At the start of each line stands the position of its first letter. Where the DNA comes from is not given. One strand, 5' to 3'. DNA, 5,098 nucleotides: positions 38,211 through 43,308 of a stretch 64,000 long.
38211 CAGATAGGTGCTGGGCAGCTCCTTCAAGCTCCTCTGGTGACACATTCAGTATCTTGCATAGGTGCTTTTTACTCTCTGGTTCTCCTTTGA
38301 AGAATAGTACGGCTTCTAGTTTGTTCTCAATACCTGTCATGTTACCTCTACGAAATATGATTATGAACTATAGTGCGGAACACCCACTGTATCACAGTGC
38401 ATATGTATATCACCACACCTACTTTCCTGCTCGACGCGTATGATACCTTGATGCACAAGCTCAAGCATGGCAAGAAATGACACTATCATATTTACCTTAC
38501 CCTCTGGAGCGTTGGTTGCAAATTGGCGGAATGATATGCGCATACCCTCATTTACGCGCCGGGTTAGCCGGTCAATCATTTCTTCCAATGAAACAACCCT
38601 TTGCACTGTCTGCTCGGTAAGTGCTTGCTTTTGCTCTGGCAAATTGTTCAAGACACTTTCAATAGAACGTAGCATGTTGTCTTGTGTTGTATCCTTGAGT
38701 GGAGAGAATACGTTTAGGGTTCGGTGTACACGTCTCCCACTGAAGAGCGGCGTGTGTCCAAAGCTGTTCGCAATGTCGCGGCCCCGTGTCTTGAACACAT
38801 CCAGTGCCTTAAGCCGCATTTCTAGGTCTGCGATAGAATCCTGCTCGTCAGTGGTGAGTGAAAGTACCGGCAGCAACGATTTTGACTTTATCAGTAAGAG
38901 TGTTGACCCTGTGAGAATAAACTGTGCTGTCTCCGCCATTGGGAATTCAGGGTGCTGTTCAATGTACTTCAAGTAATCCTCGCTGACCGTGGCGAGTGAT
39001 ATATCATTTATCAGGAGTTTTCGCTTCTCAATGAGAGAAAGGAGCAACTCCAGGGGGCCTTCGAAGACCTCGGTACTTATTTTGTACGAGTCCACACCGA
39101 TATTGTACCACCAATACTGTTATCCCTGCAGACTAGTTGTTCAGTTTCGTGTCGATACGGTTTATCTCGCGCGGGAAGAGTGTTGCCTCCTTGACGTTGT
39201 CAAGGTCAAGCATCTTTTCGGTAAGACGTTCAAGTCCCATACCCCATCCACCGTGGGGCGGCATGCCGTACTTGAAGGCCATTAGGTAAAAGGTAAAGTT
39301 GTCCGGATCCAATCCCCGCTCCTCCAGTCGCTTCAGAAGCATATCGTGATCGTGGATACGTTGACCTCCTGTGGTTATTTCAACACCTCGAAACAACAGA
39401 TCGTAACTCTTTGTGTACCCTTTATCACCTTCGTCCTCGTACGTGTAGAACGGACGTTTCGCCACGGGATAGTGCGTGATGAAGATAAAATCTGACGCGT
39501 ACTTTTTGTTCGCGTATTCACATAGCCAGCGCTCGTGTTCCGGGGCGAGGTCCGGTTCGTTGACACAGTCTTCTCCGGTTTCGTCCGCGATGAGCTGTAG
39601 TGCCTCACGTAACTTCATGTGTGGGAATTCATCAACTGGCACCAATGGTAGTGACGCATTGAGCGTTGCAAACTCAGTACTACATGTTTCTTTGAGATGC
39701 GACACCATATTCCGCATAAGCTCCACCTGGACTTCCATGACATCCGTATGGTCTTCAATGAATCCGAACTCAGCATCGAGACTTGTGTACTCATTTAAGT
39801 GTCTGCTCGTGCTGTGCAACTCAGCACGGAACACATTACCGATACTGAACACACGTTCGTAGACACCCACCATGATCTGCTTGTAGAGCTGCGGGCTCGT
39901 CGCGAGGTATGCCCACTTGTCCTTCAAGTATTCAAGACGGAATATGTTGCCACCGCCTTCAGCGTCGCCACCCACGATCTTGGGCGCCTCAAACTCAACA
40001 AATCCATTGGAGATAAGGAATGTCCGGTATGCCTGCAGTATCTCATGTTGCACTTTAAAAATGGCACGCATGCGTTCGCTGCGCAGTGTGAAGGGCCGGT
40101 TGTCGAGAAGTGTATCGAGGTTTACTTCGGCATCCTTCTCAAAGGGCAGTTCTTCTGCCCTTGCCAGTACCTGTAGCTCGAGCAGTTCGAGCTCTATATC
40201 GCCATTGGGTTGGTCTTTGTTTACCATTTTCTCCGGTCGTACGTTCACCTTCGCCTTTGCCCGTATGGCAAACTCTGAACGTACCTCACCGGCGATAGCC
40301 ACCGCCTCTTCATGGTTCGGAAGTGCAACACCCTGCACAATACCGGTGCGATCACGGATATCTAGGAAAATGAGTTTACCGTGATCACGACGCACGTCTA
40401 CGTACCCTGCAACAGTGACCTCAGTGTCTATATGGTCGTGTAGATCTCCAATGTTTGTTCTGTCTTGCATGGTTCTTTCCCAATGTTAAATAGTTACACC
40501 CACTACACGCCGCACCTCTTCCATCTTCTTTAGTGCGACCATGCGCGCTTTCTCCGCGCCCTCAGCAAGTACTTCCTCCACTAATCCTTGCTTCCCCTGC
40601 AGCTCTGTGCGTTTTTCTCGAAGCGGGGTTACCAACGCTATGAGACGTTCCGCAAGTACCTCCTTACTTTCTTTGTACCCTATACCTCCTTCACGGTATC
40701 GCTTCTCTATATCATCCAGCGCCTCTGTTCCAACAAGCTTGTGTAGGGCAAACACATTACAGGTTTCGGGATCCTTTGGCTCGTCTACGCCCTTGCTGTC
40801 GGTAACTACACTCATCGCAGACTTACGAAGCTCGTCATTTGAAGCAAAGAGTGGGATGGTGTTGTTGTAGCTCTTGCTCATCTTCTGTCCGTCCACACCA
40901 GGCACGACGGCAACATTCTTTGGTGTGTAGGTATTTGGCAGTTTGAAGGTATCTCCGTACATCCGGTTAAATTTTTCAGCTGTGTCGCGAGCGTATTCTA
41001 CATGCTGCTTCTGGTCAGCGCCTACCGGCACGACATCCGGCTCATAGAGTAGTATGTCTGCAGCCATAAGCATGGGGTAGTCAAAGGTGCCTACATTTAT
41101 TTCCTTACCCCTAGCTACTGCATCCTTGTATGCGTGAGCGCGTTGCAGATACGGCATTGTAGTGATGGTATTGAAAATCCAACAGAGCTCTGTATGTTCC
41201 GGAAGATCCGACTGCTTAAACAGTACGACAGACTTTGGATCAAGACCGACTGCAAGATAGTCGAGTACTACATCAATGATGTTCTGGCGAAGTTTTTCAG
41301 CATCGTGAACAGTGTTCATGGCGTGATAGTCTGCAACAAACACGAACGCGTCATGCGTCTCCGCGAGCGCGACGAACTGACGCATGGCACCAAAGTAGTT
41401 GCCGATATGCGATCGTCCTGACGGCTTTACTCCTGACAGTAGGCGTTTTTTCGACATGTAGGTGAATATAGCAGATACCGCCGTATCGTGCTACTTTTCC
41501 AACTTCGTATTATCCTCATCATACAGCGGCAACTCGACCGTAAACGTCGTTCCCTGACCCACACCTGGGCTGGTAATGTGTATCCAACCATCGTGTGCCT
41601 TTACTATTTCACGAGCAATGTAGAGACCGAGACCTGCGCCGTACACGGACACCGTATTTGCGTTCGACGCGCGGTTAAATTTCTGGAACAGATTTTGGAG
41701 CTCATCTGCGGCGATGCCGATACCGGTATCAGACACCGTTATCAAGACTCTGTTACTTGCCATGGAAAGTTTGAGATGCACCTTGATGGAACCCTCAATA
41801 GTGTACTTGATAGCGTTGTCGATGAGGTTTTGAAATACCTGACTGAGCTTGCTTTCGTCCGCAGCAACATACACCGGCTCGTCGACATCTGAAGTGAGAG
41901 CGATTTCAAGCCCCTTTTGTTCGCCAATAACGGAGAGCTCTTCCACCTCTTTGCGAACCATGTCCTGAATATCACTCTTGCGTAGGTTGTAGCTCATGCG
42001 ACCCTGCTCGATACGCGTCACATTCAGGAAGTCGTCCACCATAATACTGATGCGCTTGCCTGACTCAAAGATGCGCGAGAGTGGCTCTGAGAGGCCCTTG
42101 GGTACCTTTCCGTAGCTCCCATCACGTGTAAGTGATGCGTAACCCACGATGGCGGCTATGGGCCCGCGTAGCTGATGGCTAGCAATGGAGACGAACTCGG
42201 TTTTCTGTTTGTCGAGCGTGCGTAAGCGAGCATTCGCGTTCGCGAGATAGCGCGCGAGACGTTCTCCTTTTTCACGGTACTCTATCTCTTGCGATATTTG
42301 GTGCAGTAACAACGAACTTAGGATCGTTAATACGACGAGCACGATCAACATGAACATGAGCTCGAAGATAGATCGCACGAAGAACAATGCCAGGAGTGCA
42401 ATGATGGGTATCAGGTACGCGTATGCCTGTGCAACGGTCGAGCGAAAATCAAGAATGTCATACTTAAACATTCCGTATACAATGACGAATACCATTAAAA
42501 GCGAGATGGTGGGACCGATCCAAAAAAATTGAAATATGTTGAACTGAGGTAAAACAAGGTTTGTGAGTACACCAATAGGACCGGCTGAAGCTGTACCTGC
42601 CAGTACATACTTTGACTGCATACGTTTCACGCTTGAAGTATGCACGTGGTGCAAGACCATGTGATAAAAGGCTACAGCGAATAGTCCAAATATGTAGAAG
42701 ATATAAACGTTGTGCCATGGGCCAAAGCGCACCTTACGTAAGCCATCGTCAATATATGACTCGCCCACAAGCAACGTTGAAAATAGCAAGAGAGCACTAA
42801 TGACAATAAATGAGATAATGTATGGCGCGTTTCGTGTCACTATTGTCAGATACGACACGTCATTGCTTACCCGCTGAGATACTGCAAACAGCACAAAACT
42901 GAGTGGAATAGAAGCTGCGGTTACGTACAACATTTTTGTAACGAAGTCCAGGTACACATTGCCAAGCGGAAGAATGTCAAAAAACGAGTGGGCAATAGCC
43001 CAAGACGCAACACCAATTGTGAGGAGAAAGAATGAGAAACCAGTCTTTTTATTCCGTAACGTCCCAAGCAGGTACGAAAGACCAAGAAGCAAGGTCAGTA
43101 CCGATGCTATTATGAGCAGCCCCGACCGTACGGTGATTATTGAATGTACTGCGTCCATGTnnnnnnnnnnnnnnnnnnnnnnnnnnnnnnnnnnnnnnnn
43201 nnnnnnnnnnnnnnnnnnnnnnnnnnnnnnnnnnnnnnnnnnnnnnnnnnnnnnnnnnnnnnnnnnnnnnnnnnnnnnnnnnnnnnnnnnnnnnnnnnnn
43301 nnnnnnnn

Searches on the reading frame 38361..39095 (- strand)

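Call 69: search_protein_families(library=pfam, proteins=[window:38361-39095:-], max_evalue=0.0001)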
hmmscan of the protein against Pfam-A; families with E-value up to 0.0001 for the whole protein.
window:38361-39095:- (244 aa): 1 family
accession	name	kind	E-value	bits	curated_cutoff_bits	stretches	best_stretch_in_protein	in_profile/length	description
PF02616.19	SMC_ScpA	-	2.8e-17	63.9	24.6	2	21-94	1-75/232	Segregation and condensation protein ScpA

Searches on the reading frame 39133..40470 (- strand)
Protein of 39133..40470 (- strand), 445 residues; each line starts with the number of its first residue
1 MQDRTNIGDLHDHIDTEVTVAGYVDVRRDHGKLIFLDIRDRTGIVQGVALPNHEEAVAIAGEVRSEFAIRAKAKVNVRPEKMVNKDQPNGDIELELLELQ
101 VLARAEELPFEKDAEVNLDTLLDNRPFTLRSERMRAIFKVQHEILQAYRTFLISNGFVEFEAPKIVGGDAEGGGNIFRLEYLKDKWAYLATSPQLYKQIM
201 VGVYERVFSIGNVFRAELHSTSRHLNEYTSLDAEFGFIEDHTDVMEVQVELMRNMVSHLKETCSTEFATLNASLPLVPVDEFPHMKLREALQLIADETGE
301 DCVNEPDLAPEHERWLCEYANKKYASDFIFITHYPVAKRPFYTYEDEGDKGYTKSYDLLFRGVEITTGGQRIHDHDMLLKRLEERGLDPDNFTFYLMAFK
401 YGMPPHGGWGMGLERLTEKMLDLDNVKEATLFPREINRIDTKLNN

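Call 69: search_protein_families(library=pfam, proteins=[window:39133-40470:-], max_evalue=0.0001)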
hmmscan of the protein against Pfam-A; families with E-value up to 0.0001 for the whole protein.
window:39133-40470:- (445 aa): 2 families
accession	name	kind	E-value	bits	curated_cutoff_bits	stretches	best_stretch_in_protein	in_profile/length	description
PF00152.25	tRNA-synt_2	-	2.4e-83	280.2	25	1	119-435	3-307/308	tRNA synthetases class II (D, K and N)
PF01336.31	tRNA_anti-codon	-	4.1e-13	49.5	27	1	18-102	1-75/75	OB-fold nucleic acid binding domain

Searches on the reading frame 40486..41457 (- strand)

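Call 69: search_protein_families(library=pfam, proteins=[window:40486-41457:-], max_evalue=0.0001)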
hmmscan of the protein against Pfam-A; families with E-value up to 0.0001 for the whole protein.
window:40486-41457:- (323 aa): 1 family
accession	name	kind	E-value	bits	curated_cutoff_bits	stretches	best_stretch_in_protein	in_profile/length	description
PF00579.31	tRNA-synt_1b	-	8.5e-62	209.6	21.1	1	5-275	7-290/292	tRNA synthetases class I (W and Y)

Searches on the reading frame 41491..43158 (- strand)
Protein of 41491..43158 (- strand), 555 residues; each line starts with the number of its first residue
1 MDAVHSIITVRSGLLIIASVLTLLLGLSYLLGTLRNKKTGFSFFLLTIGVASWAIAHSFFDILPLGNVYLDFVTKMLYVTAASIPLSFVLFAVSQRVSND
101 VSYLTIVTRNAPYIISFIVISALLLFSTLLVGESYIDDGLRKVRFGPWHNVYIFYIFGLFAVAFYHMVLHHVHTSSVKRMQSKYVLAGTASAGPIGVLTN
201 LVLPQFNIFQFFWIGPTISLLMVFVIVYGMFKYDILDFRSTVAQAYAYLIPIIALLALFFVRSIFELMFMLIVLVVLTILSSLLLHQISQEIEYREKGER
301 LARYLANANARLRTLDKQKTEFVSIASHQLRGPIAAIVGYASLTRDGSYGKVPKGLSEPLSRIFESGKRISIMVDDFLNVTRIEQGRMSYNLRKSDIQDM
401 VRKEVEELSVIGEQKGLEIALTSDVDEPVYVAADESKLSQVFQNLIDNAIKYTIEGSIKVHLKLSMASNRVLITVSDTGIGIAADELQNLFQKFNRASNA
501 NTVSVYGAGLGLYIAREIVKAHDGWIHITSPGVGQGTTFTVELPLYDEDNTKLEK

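Call 69: search_protein_families(library=pfam, proteins=[window:41491-43158:-], max_evalue=0.0001)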
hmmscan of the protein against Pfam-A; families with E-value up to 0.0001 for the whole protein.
window:41491-43158:- (555 aa): 3 families
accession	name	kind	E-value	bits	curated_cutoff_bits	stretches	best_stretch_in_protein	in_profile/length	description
PF02518.31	HATPase_c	-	8e-30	104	26.4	1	434-546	2-110/111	Histidine kinase-, DNA gyrase B-, and HSP90-like ATPase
PF00512.31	HisKA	-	5.5e-13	49.2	26.9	1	318-386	1-66/66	His Kinase A (phospho-acceptor) domain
PF16927.11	HisKA_7TM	-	3e-09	37.5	28.6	1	15-238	2-222/224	N-terminal 7TM region of histidine kinase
